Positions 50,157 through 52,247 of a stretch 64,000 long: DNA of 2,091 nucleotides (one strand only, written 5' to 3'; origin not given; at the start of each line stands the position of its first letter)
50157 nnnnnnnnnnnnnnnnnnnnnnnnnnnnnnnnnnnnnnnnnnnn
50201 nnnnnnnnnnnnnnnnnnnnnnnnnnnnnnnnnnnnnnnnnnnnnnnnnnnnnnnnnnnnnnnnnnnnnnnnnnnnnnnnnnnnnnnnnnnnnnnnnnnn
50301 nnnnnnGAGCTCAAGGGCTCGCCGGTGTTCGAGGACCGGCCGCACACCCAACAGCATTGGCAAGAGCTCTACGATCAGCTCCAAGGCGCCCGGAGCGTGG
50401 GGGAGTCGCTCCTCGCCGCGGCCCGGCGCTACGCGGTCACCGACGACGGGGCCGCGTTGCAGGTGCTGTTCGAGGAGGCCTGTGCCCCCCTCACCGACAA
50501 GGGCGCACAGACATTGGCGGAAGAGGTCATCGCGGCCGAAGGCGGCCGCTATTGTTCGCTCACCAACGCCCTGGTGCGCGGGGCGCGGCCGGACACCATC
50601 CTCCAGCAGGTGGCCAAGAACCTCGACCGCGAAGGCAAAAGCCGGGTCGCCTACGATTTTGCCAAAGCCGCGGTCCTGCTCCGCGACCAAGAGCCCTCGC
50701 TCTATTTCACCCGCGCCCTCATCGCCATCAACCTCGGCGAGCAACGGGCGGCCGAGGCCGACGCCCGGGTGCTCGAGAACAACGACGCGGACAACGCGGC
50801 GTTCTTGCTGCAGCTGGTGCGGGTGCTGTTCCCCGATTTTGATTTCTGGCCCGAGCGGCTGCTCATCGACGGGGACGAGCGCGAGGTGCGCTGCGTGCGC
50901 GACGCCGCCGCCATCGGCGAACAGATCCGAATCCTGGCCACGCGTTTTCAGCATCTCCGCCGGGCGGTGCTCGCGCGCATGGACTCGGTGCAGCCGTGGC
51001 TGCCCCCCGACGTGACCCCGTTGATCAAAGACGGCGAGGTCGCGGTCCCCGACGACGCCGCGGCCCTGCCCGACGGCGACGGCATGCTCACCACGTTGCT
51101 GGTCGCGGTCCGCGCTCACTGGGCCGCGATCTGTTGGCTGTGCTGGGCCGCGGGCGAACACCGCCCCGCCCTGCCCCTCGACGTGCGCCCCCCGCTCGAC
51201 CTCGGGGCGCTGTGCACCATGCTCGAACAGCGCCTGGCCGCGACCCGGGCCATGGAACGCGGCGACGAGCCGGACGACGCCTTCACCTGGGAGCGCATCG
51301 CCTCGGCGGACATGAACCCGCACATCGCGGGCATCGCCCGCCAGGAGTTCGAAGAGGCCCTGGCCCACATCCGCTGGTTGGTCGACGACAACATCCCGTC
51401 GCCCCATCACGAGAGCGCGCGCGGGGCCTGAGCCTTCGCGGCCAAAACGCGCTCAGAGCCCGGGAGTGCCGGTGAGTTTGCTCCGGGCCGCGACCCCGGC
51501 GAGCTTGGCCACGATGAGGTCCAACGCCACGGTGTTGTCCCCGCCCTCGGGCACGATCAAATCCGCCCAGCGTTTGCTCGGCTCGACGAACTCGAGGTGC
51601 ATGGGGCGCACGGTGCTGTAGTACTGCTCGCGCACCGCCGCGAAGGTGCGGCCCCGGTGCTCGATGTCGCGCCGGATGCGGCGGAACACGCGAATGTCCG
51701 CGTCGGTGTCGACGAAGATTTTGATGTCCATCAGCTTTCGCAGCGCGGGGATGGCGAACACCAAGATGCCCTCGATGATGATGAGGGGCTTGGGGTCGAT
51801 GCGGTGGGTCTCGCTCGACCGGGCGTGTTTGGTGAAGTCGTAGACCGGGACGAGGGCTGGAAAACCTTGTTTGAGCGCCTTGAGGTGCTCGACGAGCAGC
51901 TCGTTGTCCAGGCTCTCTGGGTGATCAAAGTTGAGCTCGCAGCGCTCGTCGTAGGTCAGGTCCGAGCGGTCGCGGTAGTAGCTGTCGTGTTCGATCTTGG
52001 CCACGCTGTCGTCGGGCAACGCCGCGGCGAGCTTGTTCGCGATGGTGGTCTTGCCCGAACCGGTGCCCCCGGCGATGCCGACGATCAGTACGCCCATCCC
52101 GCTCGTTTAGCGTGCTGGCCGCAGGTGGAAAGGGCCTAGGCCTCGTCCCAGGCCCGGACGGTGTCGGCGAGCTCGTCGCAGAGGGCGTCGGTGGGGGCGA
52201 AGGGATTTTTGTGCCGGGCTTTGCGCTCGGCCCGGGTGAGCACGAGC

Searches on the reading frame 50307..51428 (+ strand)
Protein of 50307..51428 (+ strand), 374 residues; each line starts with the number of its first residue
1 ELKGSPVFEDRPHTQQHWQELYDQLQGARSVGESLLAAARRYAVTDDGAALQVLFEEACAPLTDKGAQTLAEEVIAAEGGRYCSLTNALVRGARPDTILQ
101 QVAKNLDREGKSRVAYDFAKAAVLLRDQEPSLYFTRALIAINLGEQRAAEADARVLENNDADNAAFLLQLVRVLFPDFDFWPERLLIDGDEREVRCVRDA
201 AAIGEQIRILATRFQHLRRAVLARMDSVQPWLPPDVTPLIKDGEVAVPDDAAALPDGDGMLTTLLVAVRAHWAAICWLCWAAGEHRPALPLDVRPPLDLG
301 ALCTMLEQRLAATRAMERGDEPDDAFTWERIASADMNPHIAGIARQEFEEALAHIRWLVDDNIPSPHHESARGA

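Call 41: search_protein_families(library=pfam, proteins=[window:50307-51428:+], max_evalue=10)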
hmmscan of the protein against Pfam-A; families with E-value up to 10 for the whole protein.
window:50307-51428:+ (374 aa): 0 families

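Call 59: search_protein_representatives(protein=window:50307-51428:+)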
Query: 374 residues. Proteins with E-value up to 0.001 (for the whole library): 183; up to 1e-10: 125; up to 1e-30: 36. The best 150 are listed.
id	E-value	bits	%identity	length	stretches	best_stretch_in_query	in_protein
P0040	1.0e-246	834.5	100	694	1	1-374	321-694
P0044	4.0e-57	210.7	37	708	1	2-372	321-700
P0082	8.9e-57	209.6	37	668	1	1-372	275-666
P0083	2.7e-47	178.4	38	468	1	4-373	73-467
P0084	4.6e-47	177.6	35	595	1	4-373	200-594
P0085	1.2e-46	176.2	35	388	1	2-372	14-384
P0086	2.4e-45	172.0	34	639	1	2-373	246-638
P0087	2.8e-45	171.7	35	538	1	5-372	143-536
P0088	8.6e-45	170.1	33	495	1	3-373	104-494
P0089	6.5e-43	164.0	39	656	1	3-373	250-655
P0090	1.4e-42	162.9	32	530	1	4-372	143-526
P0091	1.5e-42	162.8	39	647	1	17-373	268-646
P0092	4.8e-41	157.8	36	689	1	4-373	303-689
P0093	8.2e-41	157.0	35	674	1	2-373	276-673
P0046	1.4e-40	156.3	28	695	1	4-366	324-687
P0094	1.6e-40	156.1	35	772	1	2-373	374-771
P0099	1.8e-37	146.0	36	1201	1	6-373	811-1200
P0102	1.4e-34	136.5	33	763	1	4-373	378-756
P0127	2.5e-24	102.8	32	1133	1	29-316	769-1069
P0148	3.9e-20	89.0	30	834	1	14-313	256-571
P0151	1.5e-19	87.1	27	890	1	14-369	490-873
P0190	1.9e-12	63.7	31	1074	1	21-294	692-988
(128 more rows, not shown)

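Call 62: search_protein_families(library=pfam, proteins=[P0082, P0086, P0089, P0094, P0099, P0102, P0127, P0151, P0190, P0148], max_evalue=0.001)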
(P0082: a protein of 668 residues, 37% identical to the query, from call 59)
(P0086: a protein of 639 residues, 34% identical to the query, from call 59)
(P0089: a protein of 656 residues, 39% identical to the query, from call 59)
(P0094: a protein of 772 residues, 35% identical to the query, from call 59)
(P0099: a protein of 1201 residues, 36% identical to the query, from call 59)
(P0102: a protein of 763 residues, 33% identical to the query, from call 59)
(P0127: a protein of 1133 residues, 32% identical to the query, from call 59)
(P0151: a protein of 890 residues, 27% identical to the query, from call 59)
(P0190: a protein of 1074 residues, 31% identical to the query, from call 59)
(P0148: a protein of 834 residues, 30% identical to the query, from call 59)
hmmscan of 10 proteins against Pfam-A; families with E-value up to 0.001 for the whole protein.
P0082 (668 aa): 2 families
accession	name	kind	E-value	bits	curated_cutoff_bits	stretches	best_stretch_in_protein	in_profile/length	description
PF07661.19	MORN_2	-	5.4e-07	29.5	29.6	0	173-190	3-20/22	MORN repeat variant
PF13371.12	TPR_9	-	0.00022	21.6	35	1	386-426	11-51/73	Tetratricopeptide repeat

P0086 (639 aa): 1 family
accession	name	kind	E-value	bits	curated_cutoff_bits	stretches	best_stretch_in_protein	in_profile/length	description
PF13371.12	TPR_9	-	0.00053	20.4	35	0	357-396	12-51/73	Tetratricopeptide repeat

P0089 (656 aa): 0 families

P0094 (772 aa): 5 families
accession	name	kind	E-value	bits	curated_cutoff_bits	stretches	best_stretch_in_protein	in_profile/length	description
PF00085.26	Thioredoxin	-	8.6e-24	84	23.5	1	5-102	2-102/103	Thioredoxin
PF07661.19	MORN_2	-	4.5e-07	29.8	29.6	0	180-200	2-22/22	MORN repeat variant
PF13098.12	Thioredoxin_2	-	9.2e-07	29.6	27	1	22-100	8-103/104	Thioredoxin-like domain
PF14595.12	Thioredoxin_9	-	0.00033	21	25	1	17-101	39-125/129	Thioredoxin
PF13905.12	Thioredoxin_8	-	0.00044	21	27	0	21-47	3-29/94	Thioredoxin-like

P0099 (1201 aa): 4 families
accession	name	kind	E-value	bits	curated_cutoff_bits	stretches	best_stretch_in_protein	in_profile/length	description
PF00069.31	Pkinase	-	1.9e-39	136.1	31.7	1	125-329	4-198/263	Protein kinase domain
PF07714.23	PK_Tyr_Ser-Thr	-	2.7e-26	92.9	23.1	1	127-333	6-205/258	Protein tyrosine and serine/threonine kinase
PF07661.19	MORN_2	-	6.2e-06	26.3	29.6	0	563-579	2-18/22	MORN repeat variant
PF23914.1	TPR_CcmH_CycH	-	0.00013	22.3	42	0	909-988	28-106/158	Cytochrome c-type biogenesis protein H TPR domain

P0102 (763 aa): 3 families
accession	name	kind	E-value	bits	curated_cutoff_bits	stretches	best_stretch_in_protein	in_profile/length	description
PF00085.26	Thioredoxin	-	1.3e-20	73.7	23.5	1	10-105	4-101/103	Thioredoxin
PF13098.12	Thioredoxin_2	-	5.9e-06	27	27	1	26-104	8-103/104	Thioredoxin-like domain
PF14595.12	Thioredoxin_9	-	0.00032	21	25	1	31-85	49-106/129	Thioredoxin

P0127 (1133 aa): 0 families

P0151 (890 aa): 1 family
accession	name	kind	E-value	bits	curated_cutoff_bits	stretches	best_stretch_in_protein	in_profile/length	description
PF07661.19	MORN_2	-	3e-06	27.2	29.6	0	325-346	1-22/22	MORN repeat variant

P0190 (1074 aa): 0 families

P0148 (834 aa): 2 families
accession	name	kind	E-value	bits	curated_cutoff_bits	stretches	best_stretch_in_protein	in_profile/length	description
PF00498.31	FHA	-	1.2e-20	74.1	20.7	1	759-821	2-67/67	FHA domain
PF16697.10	Yop-YscD_cpl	-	1.9e-14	54.1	33.2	1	746-824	7-87/94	Inner membrane component of T3SS, cytoplasmic domain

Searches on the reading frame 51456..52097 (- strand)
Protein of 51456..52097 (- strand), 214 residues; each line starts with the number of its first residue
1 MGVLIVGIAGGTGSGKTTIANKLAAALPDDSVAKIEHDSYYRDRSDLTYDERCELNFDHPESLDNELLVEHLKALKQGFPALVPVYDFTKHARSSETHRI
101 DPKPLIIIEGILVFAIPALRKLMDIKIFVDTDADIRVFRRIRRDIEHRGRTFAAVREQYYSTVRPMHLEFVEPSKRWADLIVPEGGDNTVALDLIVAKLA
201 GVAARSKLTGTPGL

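Call 5: search_protein_families(library=pfam, proteins=[window:51456-52097:-], max_evalue=0.1)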
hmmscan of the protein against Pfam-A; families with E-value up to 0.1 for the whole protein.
window:51456-52097:- (214 aa): 20 families
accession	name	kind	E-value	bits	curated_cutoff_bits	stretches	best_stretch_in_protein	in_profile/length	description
PF00485.24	PRK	-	3.7e-38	131.7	22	1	5-190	1-195/196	Phosphoribulokinase / Uridine kinase family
PF13238.12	AAA_18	-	9.3e-07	29.8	29.4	1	6-152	1-119/128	AAA domain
PF01121.26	CoaE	-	0.00016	21.8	27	1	4-25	1-22/180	Dephospho-CoA kinase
PF06414.18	Zeta_toxin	-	0.00024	21.1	22.3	1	8-40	21-54/199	Zeta toxin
PF13207.12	AAA_17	-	0.0011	19.7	27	0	10-27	2-19/136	AAA domain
PF13401.12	AAA_22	-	0.0041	17.9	27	1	8-51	10-53/130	AAA domain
PF20720.3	nSTAND3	-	0.0043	17.2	27.2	1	6-35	20-49/155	Novel STAND NTPase 3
PF13476.12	AAA_23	-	0.011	16.8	27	1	5-31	21-47/201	AAA domain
PF13521.12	AAA_28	-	0.017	15.8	27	1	8-26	4-22/164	AAA domain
PF00005.33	ABC_tran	-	0.019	16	25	1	5-36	13-45/137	ABC transporter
PF02223.23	Thymidylate_kin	-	0.019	15.1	27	0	10-31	3-24/185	Thymidylate kinase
PF02224.24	Cytidylate_kin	-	0.02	15.1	26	0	7-27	2-22/211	Cytidylate kinase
PF01656.29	CbiA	-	0.024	15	25.4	1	8-33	4-31/125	CobQ/CobB/MinD/ParA nucleotide binding domain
PF13191.12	AAA_16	-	0.026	15.4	32.6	1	6-42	27-68/167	AAA ATPase domain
PF00910.28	RNA_helicase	-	0.05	14.5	21.5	1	8-43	3-37/105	RNA helicase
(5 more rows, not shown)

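Call 6: search_protein_families(library=ncbifam, proteins=[window:51456-52097:-], max_evalue=0.1)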
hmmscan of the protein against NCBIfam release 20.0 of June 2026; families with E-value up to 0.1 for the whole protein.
window:51456-52097:- (214 aa): 30 families (the best 25 are shown)
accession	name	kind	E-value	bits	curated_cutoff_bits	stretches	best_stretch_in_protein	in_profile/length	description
NF004018.0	PRK05480.1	equivalog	4.3e-83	277.9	180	1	3-203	6-206/210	uridine kinase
TIGR00235.1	udk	equivalog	2.8e-73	246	220.3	1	4-199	7-202/207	uridine kinase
NF005655.0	PRK07429.1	subfamily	1.1e-32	113.5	236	1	3-182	8-183/326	phosphoribulokinase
NF006746.0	PRK09270.1-5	subfamily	2.9e-12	46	250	1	4-180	22-203/210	nucleoside/nucleotide kinase family protein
NF006743.0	PRK09270.1-2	equivalog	4.2e-12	45.6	227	1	5-184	30-214/217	nucleoside/nucleotide kinase family protein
NF006085.0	PRK08233.1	equivalog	5e-12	46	198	1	4-198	6-172/184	hypothetical protein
TIGR00554.2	panK_bact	equivalog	4.3e-09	36.1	235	1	5-134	84-218/310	type I pantothenate kinase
NF005807.0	PRK07667.1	equivalog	8.3e-09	35.3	221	1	4-182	18-192/193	kinase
NF005115.0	PRK06547.1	equivalog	4.5e-08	32.7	173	2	86-160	83-157/172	hypothetical protein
NF004861.0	PRK06217.1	equivalog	1.4e-05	24.5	203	1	8-54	6-49/183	hypothetical protein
TIGR02173.1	cyt_kin_arch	equivalog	3.8e-05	23.8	102.1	1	5-28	2-25/169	(d)CMP kinase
NF006744.0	PRK09270.1-3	equivalog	0.00019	20.9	281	1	3-135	23-163/213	nucleoside/nucleotide kinase family protein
TIGR02788.1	VirB11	equivalog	0.0035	16.4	249.95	1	8-30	149-171/308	P-type DNA transfer ATPase VirB11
TIGR00152.1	TIGR00152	equivalog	0.0042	16.9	65.55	1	5-24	1-20/188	dephospho-CoA kinase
NF005255.0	PRK06762.2-2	equivalog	0.0059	16.6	140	1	6-32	6-32/163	hypothetical protein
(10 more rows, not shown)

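Call 43: list_cluster_members(proteins=[P0001, P0040, P0042, window:51456-52097:-])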
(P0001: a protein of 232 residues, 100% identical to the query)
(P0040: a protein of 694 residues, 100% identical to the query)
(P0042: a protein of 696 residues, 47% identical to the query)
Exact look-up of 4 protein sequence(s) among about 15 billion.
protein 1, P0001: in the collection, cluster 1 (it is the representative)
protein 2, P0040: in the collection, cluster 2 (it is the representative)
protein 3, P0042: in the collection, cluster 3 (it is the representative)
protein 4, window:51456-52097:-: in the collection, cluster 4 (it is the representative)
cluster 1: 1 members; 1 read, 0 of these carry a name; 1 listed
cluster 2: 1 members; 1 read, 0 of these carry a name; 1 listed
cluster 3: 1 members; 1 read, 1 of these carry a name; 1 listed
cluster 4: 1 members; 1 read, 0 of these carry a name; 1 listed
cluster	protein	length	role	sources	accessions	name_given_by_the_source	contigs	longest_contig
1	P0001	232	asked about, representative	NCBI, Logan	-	-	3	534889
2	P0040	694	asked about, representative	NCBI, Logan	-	-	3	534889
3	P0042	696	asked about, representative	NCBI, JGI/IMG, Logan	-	antitoxin component YwqK of YwqJK toxin-antitoxin module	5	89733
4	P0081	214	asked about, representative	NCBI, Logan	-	-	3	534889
